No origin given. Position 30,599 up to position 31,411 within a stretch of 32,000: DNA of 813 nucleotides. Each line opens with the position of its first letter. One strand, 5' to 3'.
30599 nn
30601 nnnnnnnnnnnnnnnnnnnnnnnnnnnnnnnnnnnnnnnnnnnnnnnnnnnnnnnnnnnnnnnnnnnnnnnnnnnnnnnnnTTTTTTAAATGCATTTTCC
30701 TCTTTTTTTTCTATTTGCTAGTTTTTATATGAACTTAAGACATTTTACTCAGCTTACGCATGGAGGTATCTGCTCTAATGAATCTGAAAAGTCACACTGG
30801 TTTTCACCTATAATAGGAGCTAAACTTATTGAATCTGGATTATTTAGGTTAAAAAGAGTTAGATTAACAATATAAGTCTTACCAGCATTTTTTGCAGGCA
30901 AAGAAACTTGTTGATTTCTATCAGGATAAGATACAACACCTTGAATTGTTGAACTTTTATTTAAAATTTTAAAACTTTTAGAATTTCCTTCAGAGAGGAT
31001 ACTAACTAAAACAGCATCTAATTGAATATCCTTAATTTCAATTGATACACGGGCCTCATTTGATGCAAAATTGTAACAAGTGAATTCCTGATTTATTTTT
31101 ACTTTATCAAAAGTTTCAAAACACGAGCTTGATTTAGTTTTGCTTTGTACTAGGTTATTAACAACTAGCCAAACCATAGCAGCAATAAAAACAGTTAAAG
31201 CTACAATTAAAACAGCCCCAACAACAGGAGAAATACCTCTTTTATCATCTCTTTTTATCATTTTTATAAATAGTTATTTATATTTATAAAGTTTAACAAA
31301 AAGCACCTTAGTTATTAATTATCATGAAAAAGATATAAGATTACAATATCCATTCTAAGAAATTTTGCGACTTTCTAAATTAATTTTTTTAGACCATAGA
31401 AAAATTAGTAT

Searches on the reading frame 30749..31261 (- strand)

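Call 89: search_protein_families(library=pfam, proteins=[window:30749-31261:-], max_evalue=0.001)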
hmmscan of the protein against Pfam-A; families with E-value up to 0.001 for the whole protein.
window:30749-31261:- (170 aa): 2 families
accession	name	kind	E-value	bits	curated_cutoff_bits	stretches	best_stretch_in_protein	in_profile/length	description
PF07790.16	Pilin_N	-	1.2e-07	32.9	25.2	1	8-44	1-38/78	Archaeal Type IV pilin, N-terminal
PF23928.1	DUF7266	-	0.00076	19.6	27.6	0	6-41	2-38/145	Family of unknown function (DUF7266)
